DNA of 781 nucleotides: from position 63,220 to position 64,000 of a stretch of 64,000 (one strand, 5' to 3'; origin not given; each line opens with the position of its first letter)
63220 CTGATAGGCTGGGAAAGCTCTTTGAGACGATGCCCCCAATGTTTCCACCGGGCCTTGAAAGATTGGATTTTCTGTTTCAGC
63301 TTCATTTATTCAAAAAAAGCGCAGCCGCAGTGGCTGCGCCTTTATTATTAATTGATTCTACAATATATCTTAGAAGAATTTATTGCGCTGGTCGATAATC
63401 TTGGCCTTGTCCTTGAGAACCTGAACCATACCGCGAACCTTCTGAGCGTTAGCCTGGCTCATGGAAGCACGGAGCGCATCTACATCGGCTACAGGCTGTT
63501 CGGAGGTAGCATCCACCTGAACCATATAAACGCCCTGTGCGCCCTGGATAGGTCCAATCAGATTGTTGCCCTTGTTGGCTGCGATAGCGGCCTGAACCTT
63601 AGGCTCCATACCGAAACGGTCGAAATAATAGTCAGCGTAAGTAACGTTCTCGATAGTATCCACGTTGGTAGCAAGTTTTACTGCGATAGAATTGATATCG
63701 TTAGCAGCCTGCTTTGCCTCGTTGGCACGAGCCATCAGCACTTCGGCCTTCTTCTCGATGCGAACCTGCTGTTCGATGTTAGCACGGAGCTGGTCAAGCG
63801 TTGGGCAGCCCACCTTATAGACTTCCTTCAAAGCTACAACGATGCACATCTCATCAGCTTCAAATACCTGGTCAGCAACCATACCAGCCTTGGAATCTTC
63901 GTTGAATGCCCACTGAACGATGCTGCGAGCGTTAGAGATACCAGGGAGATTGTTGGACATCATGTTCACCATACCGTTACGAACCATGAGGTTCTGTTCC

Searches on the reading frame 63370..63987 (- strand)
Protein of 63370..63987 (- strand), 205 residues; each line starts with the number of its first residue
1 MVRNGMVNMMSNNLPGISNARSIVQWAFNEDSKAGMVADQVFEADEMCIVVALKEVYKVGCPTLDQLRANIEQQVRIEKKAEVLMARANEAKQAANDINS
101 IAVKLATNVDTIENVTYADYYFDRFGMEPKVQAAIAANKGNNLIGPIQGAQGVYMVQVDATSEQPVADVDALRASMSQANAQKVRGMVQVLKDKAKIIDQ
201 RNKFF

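Call 34: find_encoding_contigs(protein=window:63370-63987:-, flank=10000, max_places=6)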
Protein window:63370-63987:- (205 aa): no gene with exactly this product is on record in the collection.

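Call 56: search_protein_families(library=pfam, proteins=[window:63370-63987:-], max_evalue=0.001)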
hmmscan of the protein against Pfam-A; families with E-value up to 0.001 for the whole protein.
window:63370-63987:- (205 aa): 0 families
